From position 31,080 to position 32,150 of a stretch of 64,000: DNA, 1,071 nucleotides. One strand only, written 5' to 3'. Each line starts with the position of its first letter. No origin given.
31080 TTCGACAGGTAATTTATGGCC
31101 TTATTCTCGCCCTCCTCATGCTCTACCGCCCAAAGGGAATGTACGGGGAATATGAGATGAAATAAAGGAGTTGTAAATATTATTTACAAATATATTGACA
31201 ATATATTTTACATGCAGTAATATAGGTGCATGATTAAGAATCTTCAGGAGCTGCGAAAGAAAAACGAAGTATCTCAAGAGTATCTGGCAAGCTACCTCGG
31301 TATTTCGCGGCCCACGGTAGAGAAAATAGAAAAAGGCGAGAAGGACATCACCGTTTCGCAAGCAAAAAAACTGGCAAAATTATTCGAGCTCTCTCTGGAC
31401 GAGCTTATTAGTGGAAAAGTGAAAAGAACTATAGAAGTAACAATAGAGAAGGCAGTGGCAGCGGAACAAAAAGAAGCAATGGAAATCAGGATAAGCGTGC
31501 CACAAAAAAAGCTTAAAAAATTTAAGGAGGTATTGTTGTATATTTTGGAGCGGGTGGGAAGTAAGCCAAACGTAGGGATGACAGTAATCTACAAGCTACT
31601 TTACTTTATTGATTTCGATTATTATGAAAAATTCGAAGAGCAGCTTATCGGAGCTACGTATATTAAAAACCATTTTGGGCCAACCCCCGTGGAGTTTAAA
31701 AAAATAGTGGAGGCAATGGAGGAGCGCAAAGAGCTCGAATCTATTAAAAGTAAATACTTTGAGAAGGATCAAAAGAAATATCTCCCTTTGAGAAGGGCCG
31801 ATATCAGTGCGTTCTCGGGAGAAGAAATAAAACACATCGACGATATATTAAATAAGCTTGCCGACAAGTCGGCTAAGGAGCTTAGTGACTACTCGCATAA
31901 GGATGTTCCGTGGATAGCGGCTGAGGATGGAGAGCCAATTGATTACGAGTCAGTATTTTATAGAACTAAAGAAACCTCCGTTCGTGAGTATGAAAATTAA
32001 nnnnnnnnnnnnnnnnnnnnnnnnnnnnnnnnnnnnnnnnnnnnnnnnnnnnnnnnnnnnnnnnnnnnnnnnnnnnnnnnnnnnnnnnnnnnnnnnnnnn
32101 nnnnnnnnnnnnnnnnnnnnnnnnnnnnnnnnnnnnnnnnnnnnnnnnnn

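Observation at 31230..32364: Toxin-antitoxin module (HTH-XRE-Panacea antitoxin + RelE/ParE-like toxin) inserted between livM and the next cassette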

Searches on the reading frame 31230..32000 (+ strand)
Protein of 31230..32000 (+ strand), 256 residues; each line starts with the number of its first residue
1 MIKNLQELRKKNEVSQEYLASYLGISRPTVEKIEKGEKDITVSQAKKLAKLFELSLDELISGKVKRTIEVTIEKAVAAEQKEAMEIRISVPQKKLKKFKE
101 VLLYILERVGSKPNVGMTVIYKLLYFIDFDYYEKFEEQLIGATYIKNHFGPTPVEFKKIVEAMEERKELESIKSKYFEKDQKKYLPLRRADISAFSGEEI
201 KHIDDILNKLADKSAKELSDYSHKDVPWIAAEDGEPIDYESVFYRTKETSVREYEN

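Call 3: search_protein_families(library=pfam, proteins=[window:31230-32000:+], max_evalue=1)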
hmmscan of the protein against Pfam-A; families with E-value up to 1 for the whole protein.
window:31230-32000:+ (256 aa): 16 families
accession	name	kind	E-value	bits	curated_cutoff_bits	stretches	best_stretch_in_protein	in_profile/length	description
PF13274.11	SocA_Panacea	-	2.9e-18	67.3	25.7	1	121-228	2-112/113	Antitoxin SocA-like, Panacea domain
PF01381.28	HTH_3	-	1.3e-14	54.4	23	1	5-59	1-55/55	Helix-turn-helix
PF12844.13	HTH_19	-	7.6e-09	35.8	30.2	1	3-63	2-62/64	Helix-turn-helix domain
PF13443.12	HTH_26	-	3.7e-07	30.7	22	1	4-60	1-58/63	Cro/C1-type HTH DNA-binding domain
PF13560.12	HTH_31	-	2.2e-06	28.3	27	1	5-58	6-60/64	Helix-turn-helix domain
PF13545.12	HTH_Crp_2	-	0.00014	22.2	27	1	13-32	22-41/70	Crp-like helix-turn-helix domain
PF20317.4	HTH_60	-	0.0015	19.3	24.1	1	3-54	8-59/140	Helix-turn-helix domain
PF08279.18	HTH_11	-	0.0035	17.6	25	1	5-31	6-33/55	HTH domain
PF17762.8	HTH_ParB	-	0.023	15.3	22.6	1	4-31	11-38/102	ParB HTH domain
PF13744.12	HTH_37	-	0.033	14.4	27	1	2-37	20-55/80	Helix-turn-helix domain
PF13413.12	HTH_25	-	0.036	14.3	24.6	1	5-37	2-34/62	Helix-turn-helix domain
PF21682.2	AF_2299-like_N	-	0.05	14.1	27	1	12-103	40-131/134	CDP-alcohol phosphatidyltransferase AF_2299-like, N-terminal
PF10127.15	RlaP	-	0.065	13.4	23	0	140-195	159-221/249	RNA repair pathway DNA polymerase beta family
PF13730.12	HTH_36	-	0.12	12.6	25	1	15-32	27-44/55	Helix-turn-helix domain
PF20432.4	Xre-like-HTH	-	0.14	12.9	25.8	1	14-48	24-58/63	Antitoxin Xre-like helix-turn-helix domain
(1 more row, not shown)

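Call 4: search_protein_families(library=ncbifam, proteins=[window:31230-32000:+], max_evalue=1)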
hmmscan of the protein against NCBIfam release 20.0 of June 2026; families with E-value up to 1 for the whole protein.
window:31230-32000:+ (256 aa): 23 families
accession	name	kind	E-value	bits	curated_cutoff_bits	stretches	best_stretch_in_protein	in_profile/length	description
NF041951.1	phage_RstR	subfamily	2e-12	47.3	80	1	3-72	5-78/108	RstR family transcriptional repressor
NF003162.0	PRK04140.1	equivalog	2.7e-07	29.9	263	1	3-79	129-205/317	transcriptional regulator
TIGR03070.1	couple_hipB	subfamily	2.8e-06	27.2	71.65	1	5-54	7-56/58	type II toxin-antitoxin system Y4mF family antitoxin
NF007408.0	PRK09943.1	equivalog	4.1e-06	26.5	211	1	3-73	10-81/185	HTH-type transcriptional regulator PuuR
NF048014.1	antitoxin_DarG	equivalog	2.5e-05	23.7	250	1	60-234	131-303/338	type II toxin-antitoxin system antitoxin DNA ADP-ribosyl glycohydrolase DarG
TIGR00270.2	TIGR00270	equivalog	3.9e-05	23.5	110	1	6-61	81-136/159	multiprotein bridging factor aMBF1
TIGR02607.1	antidote_HigA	equivalog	8.5e-05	22.3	47.7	1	13-55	20-62/81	HigA family addiction module antitoxin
NF006015.0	PRK08154.1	subfamily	0.00012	21.3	204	1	4-83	34-113/314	anaerobic benzoate catabolism transcriptional regulator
NF052239.1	antitox_spr1629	equivalog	0.001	18.3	335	1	3-114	5-117/377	spr1629 family repressor/antitoxin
TIGR03830.1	CxxCG_CxxCG_HTH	subfamily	0.0013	18.5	61.8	1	4-54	69-115/127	type II TA system antitoxin MqsA family protein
NF038139.1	Reg_Aceta_RamB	equivalog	0.0014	17.3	700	1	5-57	7-59/465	acetate metabolism transcriptional regulator RamB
NF049845.1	Xre_ParS_antitoxin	subfamily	0.0017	18.4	90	1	3-54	5-56/112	type II RES/Xre toxin-antitoxin system antitoxin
NF041575.1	antitoxPezA_Strep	equivalog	0.0023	17.9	290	1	3-66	4-68/158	type II toxin-antitoxin system antitoxin PezA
NF058600.1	TransRegSco1979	equivalog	0.0073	15.4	350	1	3-56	11-64/280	Sco1979 family transcriptional regulator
TIGR02147.1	Fsuc_second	paralog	0.0074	15.8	50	1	2-55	14-70/272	TIGR02147 family protein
NF047745.1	SocA_antitoxin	equivalog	0.024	14.3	190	1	118-228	24-129/176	type VI toxin-antitoxin system SocA family antitoxin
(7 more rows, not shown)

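Call 5: search_protein_families(library=padloc, proteins=[window:31230-32000:+], max_evalue=1)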
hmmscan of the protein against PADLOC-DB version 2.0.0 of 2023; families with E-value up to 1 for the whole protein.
window:31230-32000:+ (256 aa): 14 families
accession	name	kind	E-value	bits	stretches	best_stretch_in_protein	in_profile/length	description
PDLC02926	HTH_VI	-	1.3e-09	36.2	1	3-60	4-61/92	-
PDLC04775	PDC-M69A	-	2.6e-09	35.6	1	4-69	11-76/113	-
PDLC03665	Control_protein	-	4.7e-07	28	1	3-60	11-69/77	control protein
PDLC04142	capH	-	1.5e-05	24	1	3-98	9-98/103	capH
PDLC03671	Control_protein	-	2e-05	22.7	1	3-61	17-75/84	control protein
PDLC03951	RmrA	-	3.7e-05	20.9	1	4-87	12-98/400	-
PDLC03664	Control_protein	-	7.6e-05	21.1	1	4-59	17-72/74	control protein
PDLC03945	RmrA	-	0.00015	19.1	1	3-114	5-117/394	-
PDLC03536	REase_II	-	0.00017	19.3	1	2-76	12-81/237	Type II restriction enzyme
PDLC03954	RmrA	-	0.0013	15.8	1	3-71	13-81/380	-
PDLC03952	RmrA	-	0.0013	15.6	1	4-52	26-74/395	-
PDLC03666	Control_protein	-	0.0021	16.5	1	3-58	9-64/77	control protein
PDLC03949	RmrA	-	0.0037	14.2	1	6-56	8-58/363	-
PDLC03946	RmrA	-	0.0042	13.9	1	4-56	6-58/357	-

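Call 8: search_protein_families(library=phrogs, proteins=[window:31230-32000:+], max_evalue=1)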
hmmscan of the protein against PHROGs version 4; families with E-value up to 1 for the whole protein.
window:31230-32000:+ (256 aa): 46 families (the best 25 are shown)
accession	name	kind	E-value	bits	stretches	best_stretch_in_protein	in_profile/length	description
phrog_1281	-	unknown function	3.7e-15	57.1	1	96-247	8-151/195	-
phrog_8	-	transcription regulation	1.2e-14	55.5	1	2-196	78-276/346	transcriptional regulator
phrog_2967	-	transcription regulation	2.3e-11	44.7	1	3-85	13-96/225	transcriptional regulator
phrog_3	-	transcription regulation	1.6e-10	42.3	1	1-182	89-220/430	transcriptional repressor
phrog_5823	-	transcription regulation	1.5e-09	38.5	1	3-63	9-70/404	transcriptional regulator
phrog_2439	-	transcription regulation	3.3e-08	33.8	1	3-65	10-71/367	transcriptional regulator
phrog_10390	-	unknown function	1.1e-07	32.6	1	5-232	63-274/299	-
phrog_1994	-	DNA, RNA and nucleotide metabolism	3.2e-07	31.4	1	3-74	2-73/170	DNA binding protein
phrog_1373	-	transcription regulation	1e-06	29.8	1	4-82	67-146/166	transcriptional regulator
phrog_4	-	transcription regulation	1.1e-06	28.9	1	3-89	139-205/400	transcriptional repressor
phrog_2328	-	transcription regulation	3.3e-06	27.9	1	5-64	20-79/128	transcriptional repressor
phrog_7241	-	transcription regulation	1e-05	26.5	1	8-60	69-121/122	transcriptional regulator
phrog_2104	-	unknown function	1.6e-05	26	1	3-41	42-80/103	-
phrog_2339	-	DNA, RNA and nucleotide metabolism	2.3e-05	25.3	1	2-49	27-75/98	HTH DNA binding protein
phrog_638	-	transcription regulation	2.6e-05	25.1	1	9-59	13-63/145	transcriptional regulator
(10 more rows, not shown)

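Call 44: find_homologous_proteins(query=window:31230-32000:+, max_evalue=0.001)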
Query window:31230-32000:+ (256 aa): 7708 proteins with E <= 0.001 among 8000 candidates; the best 120 are listed.
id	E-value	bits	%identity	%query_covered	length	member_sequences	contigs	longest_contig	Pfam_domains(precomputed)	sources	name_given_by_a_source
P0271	4.2e-156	536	100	100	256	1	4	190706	PF12844.14,PF13274.12,PF01381.29,PF13560.13,PF13443.13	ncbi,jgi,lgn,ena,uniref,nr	ncbi:MAG: hypothetical protein ACD_81C00076G0008 [uncultured bacterium]|uniref:HTH cro/C1-type domai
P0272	1.3e-132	459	85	100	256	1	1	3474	PF12844.14,PF13274.12,PF01381.29,PF13443.13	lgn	-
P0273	3.9e-132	457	84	100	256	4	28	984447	PF12844.14,PF13274.12,PF01381.29,PF13560.13,PF13443.13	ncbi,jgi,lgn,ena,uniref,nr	ncbi:TPA: DUF4065 domain-containing protein [Candidatus Wolfebacteria bacterium]|uniref:HTH cro/C1-t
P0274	8.2e-109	381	69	100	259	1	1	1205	PF12844.14,PF13274.12,PF01381.29,PF13443.13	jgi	jgi:transcriptional regulator with XRE-family HTH domain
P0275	8.1e-107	374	67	100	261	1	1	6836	PF12844.14,PF13274.12,PF01381.29,PF13560.13,PF13443.13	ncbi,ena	-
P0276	8.4e-107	374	67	100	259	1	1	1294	PF12844.14,PF13274.12,PF01381.29,PF13443.13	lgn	-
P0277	9.4e-107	374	66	100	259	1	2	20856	PF12844.14,PF13274.12,PF01381.29,PF13443.13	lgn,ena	-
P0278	1.2e-106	374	69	100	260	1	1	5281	PF12844.14,PF13274.12,PF01381.29,PF13443.13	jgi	jgi:transcriptional regulator with XRE-family HTH domain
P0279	1.2e-106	374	68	100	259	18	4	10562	PF12844.14,PF13274.12,PF01381.29,PF13443.13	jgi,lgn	-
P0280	1.7e-106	373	67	100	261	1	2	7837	PF12844.14,PF13274.12,PF01381.29,PF13560.13,PF13443.13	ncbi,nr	ncbi:MAG: DUF4065 domain-containing protein [Patescibacteria group bacterium]|nr:helix-turn-helix tr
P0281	2.3e-106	373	69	100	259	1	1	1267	PF12844.14,PF13274.12,PF01381.29,PF13560.13,PF13443.13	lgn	-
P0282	2.4e-106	373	67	100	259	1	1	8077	PF12844.14,PF13274.12,PF01381.29,PF13560.13,PF13443.13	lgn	-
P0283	2.8e-106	373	67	100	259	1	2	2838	PF12844.14,PF13274.12,PF01381.29,PF13560.13,PF13443.13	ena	-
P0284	3.7e-106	372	69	100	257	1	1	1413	PF12844.14,PF13274.12,PF01381.29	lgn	-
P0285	4.1e-106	372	68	100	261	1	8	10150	PF12844.14,PF13274.12,PF01381.29,PF13560.13,PF13443.13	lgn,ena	-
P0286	9.7e-106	371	67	100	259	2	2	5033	PF12844.14,PF13274.12,PF01381.29,PF13443.13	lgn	-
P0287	1.2e-105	370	69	100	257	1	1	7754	PF12844.14,PF13274.12,PF01381.29,PF13443.13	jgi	-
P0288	1.2e-105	370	67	100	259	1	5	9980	PF12844.14,PF13274.12,PF01381.29,PF13443.13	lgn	-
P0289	1.4e-105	370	68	100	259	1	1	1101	PF12844.14,PF13274.12,PF01381.29,PF13443.13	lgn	-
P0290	1.4e-105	370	66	100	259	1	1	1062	PF12844.14,PF13274.12,PF01381.29,PF13443.13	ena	-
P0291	2.9e-105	369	66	100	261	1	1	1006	PF12844.14,PF13274.12,PF01381.29,PF13443.13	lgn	-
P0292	4.5e-105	369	68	100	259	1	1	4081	PF12844.14,PF13274.12,PF01381.29,PF13443.13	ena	-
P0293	4.9e-105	368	67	100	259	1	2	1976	PF12844.14,PF13274.12,PF01381.29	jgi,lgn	-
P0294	6.6e-105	368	67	100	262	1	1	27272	PF12844.14,PF13274.12,PF01381.29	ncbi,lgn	-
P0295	8.9e-105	368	68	100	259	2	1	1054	PF12844.14,PF13274.12,PF01381.29,PF13443.13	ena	-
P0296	9.2e-105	368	67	100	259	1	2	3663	PF12844.14,PF13274.12,PF01381.29,PF13443.13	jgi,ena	-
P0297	1.3e-104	367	68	100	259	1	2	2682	PF12844.14,PF13274.12,PF01381.29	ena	-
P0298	2.8e-104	366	67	98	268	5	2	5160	PF12844.14,PF13274.12,PF01381.29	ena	-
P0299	2.9e-104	366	67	100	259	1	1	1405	PF12844.14,PF13274.12,PF01381.29,PF13560.13,PF13443.13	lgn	-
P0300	3.5e-104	366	67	100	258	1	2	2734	PF12844.14,PF13274.12,PF01381.29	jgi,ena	jgi:transcriptional regulator with XRE-family HTH domain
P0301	3.7e-104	366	67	100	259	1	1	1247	PF12844.14,PF13274.12,PF01381.29,PF13443.13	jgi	jgi:transcriptional regulator with XRE-family HTH domain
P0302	4.0e-104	365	65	100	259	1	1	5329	PF12844.14,PF13274.12,PF01381.29,PF13560.13,PF13443.13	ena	-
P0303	4.3e-104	365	68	100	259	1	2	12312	PF12844.14,PF13274.12,PF01381.29,PF13443.13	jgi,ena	-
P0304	8.6e-104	364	67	100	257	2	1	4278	PF12844.14,PF13274.12,PF01381.29,PF13560.13,PF13443.13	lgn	-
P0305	9.5e-104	364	65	100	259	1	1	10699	PF12844.14,PF13274.12,PF01381.29,PF13560.13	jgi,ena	-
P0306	9.8e-104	364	67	100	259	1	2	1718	PF12844.14,PF13274.12,PF01381.29,PF13443.13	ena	-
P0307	1.0e-103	364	68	100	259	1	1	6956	PF12844.14,PF13274.12,PF01381.29,PF13443.13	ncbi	-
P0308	1.1e-103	364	68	100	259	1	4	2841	PF12844.14,PF13274.12,PF01381.29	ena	-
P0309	1.5e-103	364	66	100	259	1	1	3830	PF12844.14,PF13274.12,PF01381.29,PF13443.13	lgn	-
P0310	1.5e-103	364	68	98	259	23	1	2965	PF12844.14,PF13274.12,PF01381.29,PF13443.13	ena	-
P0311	2.2e-103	363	67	100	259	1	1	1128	PF12844.14,PF13274.12,PF01381.29,PF13560.13,PF13443.13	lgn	-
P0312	3.1e-103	363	67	100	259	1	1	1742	PF12844.14,PF13274.12,PF01381.29,PF13560.13,PF13443.13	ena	-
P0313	3.3e-103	362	67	100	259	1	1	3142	PF12844.14,PF13274.12,PF01381.29,PF13443.13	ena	-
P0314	3.5e-103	362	66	100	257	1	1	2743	PF12844.14,PF13274.12,PF01381.29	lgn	-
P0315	4.5e-103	362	67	100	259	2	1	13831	PF12844.14,PF13274.12,PF01381.29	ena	-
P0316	7.0e-103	361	66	100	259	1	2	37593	PF12844.14,PF13274.12,PF01381.29,PF13443.13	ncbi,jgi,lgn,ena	ncbi:MAG: type II toxin-antitoxin system antitoxin SocA domain-containing protein [archaeon]|jgi:tra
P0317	7.4e-103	361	67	100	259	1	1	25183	PF12844.14,PF13274.12,PF01381.29,PF13560.13,PF13443.13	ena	-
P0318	9.9e-103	361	67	98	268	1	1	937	PF12844.14,PF13274.12,PF01381.29,PF13443.13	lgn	-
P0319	1.0e-102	361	67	100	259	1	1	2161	PF12844.14,PF13274.12,PF01381.29,PF13560.13,PF13443.13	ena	-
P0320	1.1e-102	361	67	100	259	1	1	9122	PF12844.14,PF13274.12,PF01381.29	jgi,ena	-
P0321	1.2e-102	361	67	100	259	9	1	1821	PF12844.14,PF13274.12,PF01381.29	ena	-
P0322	2.0e-102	360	66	100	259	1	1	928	PF12844.14,PF13274.12,PF01381.29,PF13560.13,PF13443.13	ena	-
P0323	2.0e-102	360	68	98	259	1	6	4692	PF12844.14,PF13274.12,PF01381.29,PF13560.13,PF13443.13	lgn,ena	-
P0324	2.2e-102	360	67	100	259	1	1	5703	PF12844.14,PF13274.12,PF01381.29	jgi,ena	-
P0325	2.2e-102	360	67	99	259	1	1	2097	PF12844.14,PF13274.12,PF01381.29,PF13560.13,PF13443.13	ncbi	-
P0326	2.3e-102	360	67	100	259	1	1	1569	PF12844.14,PF13274.12,PF01381.29,PF13443.13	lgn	-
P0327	2.3e-102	360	67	100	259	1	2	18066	PF12844.14,PF13274.12,PF01381.29,PF13560.13,PF13443.13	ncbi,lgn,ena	-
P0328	2.5e-102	360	66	100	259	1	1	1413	PF12844.14,PF13274.12,PF01381.29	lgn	-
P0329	2.9e-102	359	68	100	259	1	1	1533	PF13274.12,PF01381.29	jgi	-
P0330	3.6e-102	359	65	99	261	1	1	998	PF12844.14,PF13274.12,PF01381.29,PF13560.13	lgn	-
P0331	4.7e-102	359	66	100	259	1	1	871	PF12844.14,PF13274.12,PF01381.29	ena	-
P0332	4.8e-102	359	66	100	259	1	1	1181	PF12844.14,PF13274.12,PF01381.29,PF13560.13,PF13443.13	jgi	-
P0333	5.0e-102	359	67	100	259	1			PF12844.14,PF13274.12,PF01381.29,PF13560.13,PF13443.13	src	-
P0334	5.3e-102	359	67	100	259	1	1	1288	PF12844.14,PF13274.12,PF01381.29,PF13443.13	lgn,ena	-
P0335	5.4e-102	359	66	100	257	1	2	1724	PF12844.14,PF13274.12,PF01381.29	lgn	-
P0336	5.7e-102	358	68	100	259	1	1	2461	PF12844.14,PF13274.12,PF01381.29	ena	-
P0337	5.7e-102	358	66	100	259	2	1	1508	PF12844.14,PF13274.12,PF01381.29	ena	-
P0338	5.9e-102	358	66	100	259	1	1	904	PF12844.14,PF13274.12,PF01381.29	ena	-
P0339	6.0e-102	358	66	100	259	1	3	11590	PF12844.14,PF13274.12,PF01381.29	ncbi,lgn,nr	ncbi:MAG: DUF4065 domain-containing protein [Candidatus Pacebacteria bacterium]|nr:DUF4065 domain-co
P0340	6.3e-102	358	64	100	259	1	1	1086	PF12844.14,PF13274.12,PF01381.29,PF13443.13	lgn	-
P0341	6.7e-102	358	67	99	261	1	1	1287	PF12844.14,PF13274.12,PF01381.29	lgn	-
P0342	9.0e-102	358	65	100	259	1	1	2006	PF12844.14,PF13274.12,PF01381.29,PF13443.13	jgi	jgi:transcriptional regulator with XRE-family HTH domain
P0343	9.1e-102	358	66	100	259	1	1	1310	PF12844.14,PF13274.12,PF01381.29,PF13560.13,PF13443.13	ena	-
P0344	9.2e-102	358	66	100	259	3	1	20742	PF12844.14,PF13274.12,PF01381.29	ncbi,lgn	ncbi:MAG: type II toxin-antitoxin system antitoxin SocA domain-containing protein [Minisyncoccia bac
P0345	1.0e-101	358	66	100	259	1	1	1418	PF12844.14,PF13274.12,PF01381.29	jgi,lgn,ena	-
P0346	1.1e-101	358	65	100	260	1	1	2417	PF12844.14,PF13274.12,PF01381.29,PF13560.13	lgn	-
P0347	1.6e-101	357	66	100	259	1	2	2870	PF12844.14,PF13274.12,PF01381.29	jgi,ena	-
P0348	1.6e-101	357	67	100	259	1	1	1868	PF12844.14,PF13274.12,PF01381.29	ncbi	-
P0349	1.7e-101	357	66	100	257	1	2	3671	PF12844.14,PF13274.12,PF01381.29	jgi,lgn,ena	-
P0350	2.0e-101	357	67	100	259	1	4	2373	PF12844.14,PF13274.12,PF01381.29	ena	-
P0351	3.0e-101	356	66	100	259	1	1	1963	PF12844.14,PF13274.12,PF01381.29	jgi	-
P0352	3.2e-101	356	67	100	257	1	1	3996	PF12844.14,PF13274.12,PF01381.29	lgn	-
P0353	3.5e-101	356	65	100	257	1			PF12844.14,PF13274.12,PF01381.29,PF13443.13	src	-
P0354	4.1e-101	356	67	100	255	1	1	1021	PF12844.14,PF13274.12,PF01381.29,PF13443.13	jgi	jgi:DNA-binding XRE family transcriptional regulator/uncharacterized phage-associated protein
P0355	4.3e-101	356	66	100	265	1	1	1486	PF12844.14,PF13274.12,PF01381.29,PF13443.13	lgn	-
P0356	4.6e-101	355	67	99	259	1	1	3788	PF12844.14,PF13274.12,PF01381.29,PF13443.13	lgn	-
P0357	4.8e-101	355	66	100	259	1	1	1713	PF12844.14,PF13274.12,PF01381.29,PF13443.13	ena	-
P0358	5.5e-101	355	65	100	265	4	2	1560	PF12844.14,PF13274.12,PF01381.29,PF13560.13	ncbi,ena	-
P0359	5.6e-101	355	67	100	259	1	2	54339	PF12844.14,PF13274.12,PF01381.29,PF13443.13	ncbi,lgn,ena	-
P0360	7.5e-101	355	66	100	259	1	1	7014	PF12844.14,PF13274.12,PF01381.29,PF13443.13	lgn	-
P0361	8.1e-101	355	66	98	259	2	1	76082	PF12844.14,PF13274.12,PF01381.29,PF13443.13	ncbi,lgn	-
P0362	8.1e-101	355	66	100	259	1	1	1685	PF12844.14,PF13274.12,PF01381.29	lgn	-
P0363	8.5e-101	355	66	100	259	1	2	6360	PF12844.14,PF13274.12,PF01381.29,PF13443.13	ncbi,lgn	-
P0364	8.8e-101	355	65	100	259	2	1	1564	PF12844.14,PF13274.12,PF01381.29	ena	-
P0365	1.4e-100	354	66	100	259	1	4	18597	PF12844.14,PF13274.12,PF01381.29,PF13443.13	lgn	-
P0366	1.6e-100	354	66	100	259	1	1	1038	PF12844.14,PF13274.12,PF01381.29,PF13443.13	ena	-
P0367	1.7e-100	354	65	100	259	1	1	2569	PF12844.14,PF13274.12,PF01381.29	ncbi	-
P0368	1.8e-100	354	66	100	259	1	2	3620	PF12844.14,PF13274.12,PF01381.29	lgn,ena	-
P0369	1.8e-100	354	66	100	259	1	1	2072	PF12844.14,PF13274.12,PF01381.29,PF13560.13,PF13443.13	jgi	jgi:transcriptional regulator with XRE-family HTH domain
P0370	1.9e-100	353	64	99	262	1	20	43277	PF12844.14,PF13274.12,PF01381.29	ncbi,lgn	-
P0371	2.0e-100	353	65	100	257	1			PF12844.14,PF13274.12,PF01381.29,PF13443.13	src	-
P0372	2.3e-100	353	65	100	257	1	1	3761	PF12844.14,PF13274.12,PF01381.29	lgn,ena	-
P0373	2.3e-100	353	64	98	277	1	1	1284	PF12844.14,PF13274.12,PF01381.29,PF13560.13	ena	-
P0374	2.8e-100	353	66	100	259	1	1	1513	PF12844.14,PF13274.12,PF01381.29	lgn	-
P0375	3.0e-100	353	65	100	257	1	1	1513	PF12844.14,PF13274.12,PF01381.29,PF13443.13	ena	-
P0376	3.1e-100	353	64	100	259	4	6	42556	PF12844.14,PF13274.12,PF01381.29,PF13560.13,PF13443.13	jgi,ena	-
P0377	3.1e-100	353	65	100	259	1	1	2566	PF12844.14,PF13274.12,PF01381.29,PF13443.13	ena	-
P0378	3.4e-100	353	66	98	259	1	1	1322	PF12844.14,PF13274.12,PF01381.29,PF13443.13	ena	-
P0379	3.5e-100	353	65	100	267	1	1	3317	PF12844.14,PF13274.12,PF01381.29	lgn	-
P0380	3.6e-100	353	65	100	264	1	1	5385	PF12844.14,PF13274.12,PF01381.29,PF13560.13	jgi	jgi:transcriptional regulator with XRE-family HTH domain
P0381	4.0e-100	352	67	100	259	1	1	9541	PF12844.14,PF13274.12,PF01381.29,PF13443.13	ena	-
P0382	4.0e-100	352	65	100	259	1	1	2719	PF12844.14,PF13274.12,PF01381.29,PF13443.13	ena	-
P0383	4.0e-100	352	66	97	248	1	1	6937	PF12844.14,PF13274.12,PF01381.29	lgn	-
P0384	5.0e-100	352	66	100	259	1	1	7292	PF12844.14,PF13274.12,PF01381.29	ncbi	-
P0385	5.3e-100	352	66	100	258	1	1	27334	PF12844.14,PF13274.12,PF01381.29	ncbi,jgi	jgi:transcriptional regulator with XRE-family HTH domain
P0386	5.5e-100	352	65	100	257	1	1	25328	PF12844.14,PF13274.12,PF01381.29,PF13560.13,PF13443.13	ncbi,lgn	-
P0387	6.3e-100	352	65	100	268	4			PF12844.14,PF13274.12,PF01381.29,PF13560.13,PF13443.13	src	-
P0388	7.2e-100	352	66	99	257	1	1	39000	PF12844.14,PF13274.12,PF01381.29,PF13443.13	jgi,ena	-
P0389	7.4e-100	352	64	98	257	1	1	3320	PF12844.14,PF13274.12,PF01381.29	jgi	jgi:DNA-binding XRE family transcriptional regulator/uncharacterized phage-associated protein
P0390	9.2e-100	351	66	100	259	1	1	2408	PF12844.14,PF13274.12,PF01381.29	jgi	jgi:transcriptional regulator with XRE-family HTH domain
